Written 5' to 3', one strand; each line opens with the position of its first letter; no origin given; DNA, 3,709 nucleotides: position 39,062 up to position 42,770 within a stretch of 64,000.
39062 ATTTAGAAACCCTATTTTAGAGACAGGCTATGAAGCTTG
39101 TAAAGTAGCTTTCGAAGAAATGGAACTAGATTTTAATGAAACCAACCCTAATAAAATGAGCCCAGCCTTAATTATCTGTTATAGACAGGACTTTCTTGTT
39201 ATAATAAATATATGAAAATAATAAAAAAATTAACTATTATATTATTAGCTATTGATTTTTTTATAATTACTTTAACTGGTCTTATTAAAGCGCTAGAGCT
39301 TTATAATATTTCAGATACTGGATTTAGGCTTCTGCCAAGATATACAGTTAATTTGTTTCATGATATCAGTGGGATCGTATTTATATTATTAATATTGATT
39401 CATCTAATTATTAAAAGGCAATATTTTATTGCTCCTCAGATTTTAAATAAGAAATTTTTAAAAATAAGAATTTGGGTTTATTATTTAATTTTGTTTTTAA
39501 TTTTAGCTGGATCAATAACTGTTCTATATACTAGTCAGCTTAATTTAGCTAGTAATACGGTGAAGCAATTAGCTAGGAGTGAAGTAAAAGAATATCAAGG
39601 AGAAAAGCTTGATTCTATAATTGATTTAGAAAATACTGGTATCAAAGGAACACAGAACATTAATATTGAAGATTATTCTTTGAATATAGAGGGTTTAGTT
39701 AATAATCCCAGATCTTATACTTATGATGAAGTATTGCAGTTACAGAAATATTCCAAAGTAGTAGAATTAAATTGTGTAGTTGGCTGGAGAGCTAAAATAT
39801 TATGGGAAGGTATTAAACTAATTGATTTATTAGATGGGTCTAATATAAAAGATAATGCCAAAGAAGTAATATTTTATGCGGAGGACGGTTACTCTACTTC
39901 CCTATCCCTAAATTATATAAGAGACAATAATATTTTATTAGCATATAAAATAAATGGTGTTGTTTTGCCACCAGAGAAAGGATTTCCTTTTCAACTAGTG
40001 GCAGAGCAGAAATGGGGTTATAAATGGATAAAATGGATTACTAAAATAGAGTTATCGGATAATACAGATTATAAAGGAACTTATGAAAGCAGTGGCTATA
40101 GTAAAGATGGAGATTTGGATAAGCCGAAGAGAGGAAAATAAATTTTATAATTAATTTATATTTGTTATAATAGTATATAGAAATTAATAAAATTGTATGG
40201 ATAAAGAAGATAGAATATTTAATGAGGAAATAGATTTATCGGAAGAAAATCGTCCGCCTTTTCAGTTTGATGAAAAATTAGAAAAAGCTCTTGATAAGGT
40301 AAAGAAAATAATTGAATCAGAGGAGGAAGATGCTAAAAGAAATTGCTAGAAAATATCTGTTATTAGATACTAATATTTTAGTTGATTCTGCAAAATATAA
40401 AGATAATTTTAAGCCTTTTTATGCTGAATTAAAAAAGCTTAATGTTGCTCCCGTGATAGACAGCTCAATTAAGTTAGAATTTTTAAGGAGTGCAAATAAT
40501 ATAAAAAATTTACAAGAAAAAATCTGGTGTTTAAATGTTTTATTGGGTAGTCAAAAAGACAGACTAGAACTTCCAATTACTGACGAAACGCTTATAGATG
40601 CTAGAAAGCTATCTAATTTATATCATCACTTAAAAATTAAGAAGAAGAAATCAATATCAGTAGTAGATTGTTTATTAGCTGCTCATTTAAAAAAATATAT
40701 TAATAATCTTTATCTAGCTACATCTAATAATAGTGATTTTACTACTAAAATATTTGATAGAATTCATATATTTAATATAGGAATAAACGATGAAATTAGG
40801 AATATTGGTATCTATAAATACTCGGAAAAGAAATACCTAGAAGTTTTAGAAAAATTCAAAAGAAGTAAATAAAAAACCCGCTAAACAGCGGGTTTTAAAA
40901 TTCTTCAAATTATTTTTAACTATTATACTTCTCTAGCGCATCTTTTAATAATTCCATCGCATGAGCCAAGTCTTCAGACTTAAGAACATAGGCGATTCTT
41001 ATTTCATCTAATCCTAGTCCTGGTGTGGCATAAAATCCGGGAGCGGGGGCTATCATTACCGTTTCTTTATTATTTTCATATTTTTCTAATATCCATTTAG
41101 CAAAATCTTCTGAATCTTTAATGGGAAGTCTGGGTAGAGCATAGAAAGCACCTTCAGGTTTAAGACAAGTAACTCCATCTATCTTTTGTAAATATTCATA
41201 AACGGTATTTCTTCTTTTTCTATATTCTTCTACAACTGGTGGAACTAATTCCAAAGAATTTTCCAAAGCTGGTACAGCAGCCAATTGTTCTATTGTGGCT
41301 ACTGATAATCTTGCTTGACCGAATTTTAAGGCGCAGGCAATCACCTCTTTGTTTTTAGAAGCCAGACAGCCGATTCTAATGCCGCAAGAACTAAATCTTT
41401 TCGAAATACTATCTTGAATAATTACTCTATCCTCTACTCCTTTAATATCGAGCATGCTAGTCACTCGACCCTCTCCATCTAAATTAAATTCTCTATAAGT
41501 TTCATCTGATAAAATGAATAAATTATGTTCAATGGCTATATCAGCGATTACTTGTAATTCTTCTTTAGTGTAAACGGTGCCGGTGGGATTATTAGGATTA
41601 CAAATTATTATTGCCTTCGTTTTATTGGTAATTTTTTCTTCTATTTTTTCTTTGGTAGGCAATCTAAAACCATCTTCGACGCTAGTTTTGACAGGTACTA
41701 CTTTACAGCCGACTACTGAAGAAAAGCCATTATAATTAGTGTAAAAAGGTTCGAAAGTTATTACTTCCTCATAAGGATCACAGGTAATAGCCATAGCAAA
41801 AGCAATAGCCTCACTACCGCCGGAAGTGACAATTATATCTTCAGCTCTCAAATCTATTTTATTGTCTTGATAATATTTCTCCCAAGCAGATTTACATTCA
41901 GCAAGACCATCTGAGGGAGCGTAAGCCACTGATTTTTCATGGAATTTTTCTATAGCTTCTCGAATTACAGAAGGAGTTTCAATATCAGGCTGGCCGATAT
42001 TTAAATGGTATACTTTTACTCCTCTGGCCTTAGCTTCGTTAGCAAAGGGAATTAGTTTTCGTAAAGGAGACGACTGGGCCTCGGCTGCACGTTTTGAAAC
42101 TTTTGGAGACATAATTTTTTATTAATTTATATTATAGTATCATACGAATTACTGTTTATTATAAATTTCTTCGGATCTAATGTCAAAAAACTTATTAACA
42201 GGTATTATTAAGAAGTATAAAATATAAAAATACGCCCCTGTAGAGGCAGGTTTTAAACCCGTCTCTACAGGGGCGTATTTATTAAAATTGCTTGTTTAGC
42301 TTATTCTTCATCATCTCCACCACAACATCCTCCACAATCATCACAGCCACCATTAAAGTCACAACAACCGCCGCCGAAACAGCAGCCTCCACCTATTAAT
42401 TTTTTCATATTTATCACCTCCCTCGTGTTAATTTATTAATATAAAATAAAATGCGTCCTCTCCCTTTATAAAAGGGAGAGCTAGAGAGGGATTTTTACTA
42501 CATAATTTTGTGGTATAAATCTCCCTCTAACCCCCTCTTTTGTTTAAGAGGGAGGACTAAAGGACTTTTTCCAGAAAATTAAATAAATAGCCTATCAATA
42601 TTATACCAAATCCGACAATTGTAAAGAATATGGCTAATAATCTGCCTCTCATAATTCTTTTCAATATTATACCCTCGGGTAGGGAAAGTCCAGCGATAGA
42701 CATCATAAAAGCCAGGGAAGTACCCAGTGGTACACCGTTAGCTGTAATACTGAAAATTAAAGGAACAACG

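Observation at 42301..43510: Two-gene module: CxC-motif ArsP/DUF318 permease followed by a strongly SD-led 35-aa Cys/Gly-rich peptide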

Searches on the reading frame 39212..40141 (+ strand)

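Call 51: search_protein_families(library=pfam, proteins=[window:39212-40141:+], max_evalue=0.00001)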
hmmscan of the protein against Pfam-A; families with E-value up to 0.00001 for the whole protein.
window:39212-40141:+ (309 aa): 2 families
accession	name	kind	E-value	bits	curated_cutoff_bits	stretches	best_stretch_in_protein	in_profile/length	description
PF00174.25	Oxidored_molyb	-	1.3e-32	113.2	24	1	148-285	5-164/169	Oxidoreductase molybdopterin binding domain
PF14358.11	DUF4405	-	6.8e-06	26.9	26.7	1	8-67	2-64/66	Domain of unknown function (DUF4405)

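Call 53: search_protein_families(library=ncbifam, proteins=[window:39212-40141:+], max_evalue=0.001)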
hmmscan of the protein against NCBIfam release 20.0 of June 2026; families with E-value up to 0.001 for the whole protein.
window:39212-40141:+ (309 aa): 4 families
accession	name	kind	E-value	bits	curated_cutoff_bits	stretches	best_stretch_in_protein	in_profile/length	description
TIGR04555.1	sulfite_DH_soxC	equivalog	7.3e-18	64.7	420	2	196-296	168-268/408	sulfite dehydrogenase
NF003767.0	PRK05363.1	equivalog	1.4e-16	60.7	207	2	145-222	91-169/320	protein-methionine-sulfoxide reductase catalytic subunit MsrP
NF052245.1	SorA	equivalog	3.9e-15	55.5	600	1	197-296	153-259/396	SorA family sulfite dehydrogenase catalytic subunit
NF041762.1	diheme_GEGP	equivalog_domain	0.00053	19.3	300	1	169-238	131-201/359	GEGP motif-containing diheme protein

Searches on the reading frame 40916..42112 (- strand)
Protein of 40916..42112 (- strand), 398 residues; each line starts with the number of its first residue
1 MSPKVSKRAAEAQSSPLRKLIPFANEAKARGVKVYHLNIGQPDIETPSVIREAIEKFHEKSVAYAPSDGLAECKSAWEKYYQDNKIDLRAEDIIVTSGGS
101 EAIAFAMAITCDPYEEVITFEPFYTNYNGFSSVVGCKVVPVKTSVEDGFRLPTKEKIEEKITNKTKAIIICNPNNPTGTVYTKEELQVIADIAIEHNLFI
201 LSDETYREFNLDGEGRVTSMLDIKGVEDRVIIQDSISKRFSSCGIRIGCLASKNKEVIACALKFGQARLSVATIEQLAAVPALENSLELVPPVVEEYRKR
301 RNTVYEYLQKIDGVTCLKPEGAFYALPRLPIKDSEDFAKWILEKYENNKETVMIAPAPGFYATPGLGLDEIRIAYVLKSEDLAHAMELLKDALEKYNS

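Call 3: search_protein_families(library=pfam, proteins=[window:40916-42112:-], max_evalue=1)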
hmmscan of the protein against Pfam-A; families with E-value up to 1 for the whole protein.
window:40916-42112:- (398 aa): 5 families
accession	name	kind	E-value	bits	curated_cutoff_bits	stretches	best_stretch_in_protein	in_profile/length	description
PF00155.27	Aminotran_1_2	-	7.6e-54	183.7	19.7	1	34-387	3-359/361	Aminotransferase class I and II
PF01041.23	DegT_DnrJ_EryC1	-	1.8e-07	31.2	19.8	1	90-203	39-145/360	DegT/DnrJ/EryC1/StrS aminotransferase family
PF01212.27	Beta_elim_lyase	-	0.00045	20.1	27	1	92-203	49-168/288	Beta-eliminating lyase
PF00266.25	Aminotran_5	-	0.00094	18.7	21.5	1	89-188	59-163/371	Aminotransferase class-V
PF01053.26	Cys_Met_Meta_PP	-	0.0012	17.9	27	1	90-206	67-176/381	Cys/Met metabolism PLP-dependent enzyme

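Call 4: search_protein_families(library=ncbifam, proteins=[window:40916-42112:-], max_evalue=1)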
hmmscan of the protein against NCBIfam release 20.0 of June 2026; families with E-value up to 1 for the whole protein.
window:40916-42112:- (398 aa): 89 families (the best 25 are shown)
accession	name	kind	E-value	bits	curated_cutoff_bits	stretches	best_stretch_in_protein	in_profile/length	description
NF005744.0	PRK07568.1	subfamily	1.3e-173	577.4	389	1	4-398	2-395/398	pyridoxal phosphate-dependent aminotransferase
NF041364.1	GntC_guanitoxin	equivalog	3.9e-74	249.7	415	1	36-390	2-354/356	guanitoxin biosynthesis PLP-dependent (S)-gamma-hydroxy-L-arginine cyclodehydratase GntC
NF041091.1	asp_aminotase_Arch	equivalog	7.8e-69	232.3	550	1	22-392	17-374/376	aspartate aminotransferase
NF005816.0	PRK07682.1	equivalog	5.1e-67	226.2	620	1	4-396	5-386/390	aminotransferase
NF005817.0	PRK07683.1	equivalog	1.4e-61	208.4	575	1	5-395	5-383/387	aminotransferase A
NF004770.0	PRK06108.1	subfamily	3.5e-61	207.2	422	1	3-395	11-394/396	pyridoxal phosphate-dependent aminotransferase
NF006230.0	PRK08363.1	equivalog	2.3e-60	204.5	534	1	4-393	3-392/398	alanine aminotransferase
NF004975.0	PRK06348.1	equivalog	3.9e-58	197.3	549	1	26-389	23-379/384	pyridoxal phosphate-dependent aminotransferase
NF006229.0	PRK08361.1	equivalog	2.2e-57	194.9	624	1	13-395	18-390/391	aspartate aminotransferase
NF004769.0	PRK06107.1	equivalog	6.5e-54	183.2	617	1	8-326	9-329/402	aspartate transaminase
NF005305.0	PRK06836.1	equivalog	1.2e-53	182.8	376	1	12-397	12-395/396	pyridoxal phosphate-dependent aminotransferase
NF005588.0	PRK07309.1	equivalog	5.3e-53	180.3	576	1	34-396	32-389/391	pyridoxal phosphate-dependent aminotransferase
NF006756.0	PRK09276.1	subfamily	3.3e-49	167.8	507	1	24-391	23-384/387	LL-diaminopimelate aminotransferase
TIGR03540.1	DapC_direct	equivalog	3.7e-49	167.7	593.25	1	24-390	21-381/383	LL-diaminopimelate aminotransferase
NF006514.0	PRK08960.1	equivalog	1e-48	166.1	554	1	3-395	3-387/388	pyridoxal phosphate-dependent aminotransferase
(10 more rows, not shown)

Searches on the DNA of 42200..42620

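Call 89: search_rna_families(source=window, start=42200, end=42620, threshold=evalue, max_evalue=1)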
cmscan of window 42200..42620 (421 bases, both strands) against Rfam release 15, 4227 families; matches with E-value up to 1: 14.
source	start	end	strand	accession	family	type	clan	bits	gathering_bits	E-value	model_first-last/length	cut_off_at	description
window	42438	42580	-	RF03826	MIR825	Gene; miRNA;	-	28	160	0.0034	1-146/146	no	MIR825 microRNA precursor family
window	42215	42294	-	RF02625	WsnRNA46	Gene; sRNA;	-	22.8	65.3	0.036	1-151/151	no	Wolbachia sRNA 46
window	42219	42271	-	RF04312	trpB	Cis-reg;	-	22.5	59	0.73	1-107/107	no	trpB ncRNA motif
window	42459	42555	+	RF04147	MIR6224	Gene; miRNA;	-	21.6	171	0.047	1-176/176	no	MIR6224 microRNA precursor family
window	42393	42608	+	RF01578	RUF1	Gene; sRNA;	-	21.6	70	0.06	1-264/264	no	Plasmodium RNA of unkown function RUF1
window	42389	42517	-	RF01578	RUF1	Gene; sRNA;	-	21.3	70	0.069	1-264/264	no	Plasmodium RNA of unkown function RUF1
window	42455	42557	-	RF04133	MIR2646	Gene; miRNA;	-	21.2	245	0.017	26-231/256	no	MIR2646 microRNA precursor family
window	42472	42545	-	RF02436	SpF43_sRNA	Gene; sRNA;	-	21.1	70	0.091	1-99/99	no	Streptococcus sRNA SpF43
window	42475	42534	-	RF03865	mir-7637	Gene; miRNA;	-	20.4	88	0.19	1-68/68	no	mir-7637 microRNA precursor family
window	42457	42555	-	RF04147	MIR6224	Gene; miRNA;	-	20.1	171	0.1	1-176/176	no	MIR6224 microRNA precursor family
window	42455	42557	-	RF00906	MIR1120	Gene; miRNA;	-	18.7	86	0.47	1-87/87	no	MIR1120/MIR1122 microRNA precursor family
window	42435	42569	+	RF01264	snR83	Gene; snRNA; snoRNA; HACA-box;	CL00023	17.5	75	0.087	1-308/308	no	Small nucleolar RNA snR83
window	42294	42318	-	RF01306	sR52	Gene; snRNA; snoRNA; CD-box;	-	17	50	0.32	1-60/60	no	Small nucleolar RNA sR52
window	42494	42580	-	RF02777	OppA_thermometer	Cis-reg; thermoregulator;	-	16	290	0.041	1-304/304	no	OppA 5' UTR thermometer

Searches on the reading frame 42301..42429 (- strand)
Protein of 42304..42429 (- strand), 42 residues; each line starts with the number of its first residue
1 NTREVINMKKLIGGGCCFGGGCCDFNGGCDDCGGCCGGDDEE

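Call 3: search_protein_families(library=pfam, proteins=[window:42301-42408:-], max_evalue=1)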
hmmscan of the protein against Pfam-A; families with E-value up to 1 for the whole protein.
window:42301-42408:- (35 aa): 0 families

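Call 4: search_protein_families(library=ncbifam, proteins=[window:42301-42408:-], max_evalue=1)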
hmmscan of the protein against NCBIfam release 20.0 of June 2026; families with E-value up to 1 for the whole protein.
window:42301-42408:- (35 aa): 0 families

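Call 10: find_homologous_proteins(query=window:42304-42429:-, max_evalue=10)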
Query seq(42 aa): no candidate shares three 5-residue words with the query. No homologue found.

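Call 33: search_protein_representatives(protein=window:42301-42408:-)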
Query: 35 residues. Proteins with E-value up to 0.001 (for the whole library): 0; up to 1e-10: 0; up to 1e-30: 0. The best 0 are listed.

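Call 72: list_cluster_members(proteins=[window:42304-42408:-, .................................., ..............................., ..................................])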
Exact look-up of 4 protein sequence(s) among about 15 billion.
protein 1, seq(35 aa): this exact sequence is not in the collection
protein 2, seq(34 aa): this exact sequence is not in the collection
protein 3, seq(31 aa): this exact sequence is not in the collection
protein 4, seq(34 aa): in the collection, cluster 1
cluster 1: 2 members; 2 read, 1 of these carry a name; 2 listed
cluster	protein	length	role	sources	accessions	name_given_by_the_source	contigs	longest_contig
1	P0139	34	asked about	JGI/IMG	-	hypothetical protein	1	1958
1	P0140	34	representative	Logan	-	-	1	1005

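Call 74: find_encoding_contigs(protein=P0140, flank=3000, max_places=4)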
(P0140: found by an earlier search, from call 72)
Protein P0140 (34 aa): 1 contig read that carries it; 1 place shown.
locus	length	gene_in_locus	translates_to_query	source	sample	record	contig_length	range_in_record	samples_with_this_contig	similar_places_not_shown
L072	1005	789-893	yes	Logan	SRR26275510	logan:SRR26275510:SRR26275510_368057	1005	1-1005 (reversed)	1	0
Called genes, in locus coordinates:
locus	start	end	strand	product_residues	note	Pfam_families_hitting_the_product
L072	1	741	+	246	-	?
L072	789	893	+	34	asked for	-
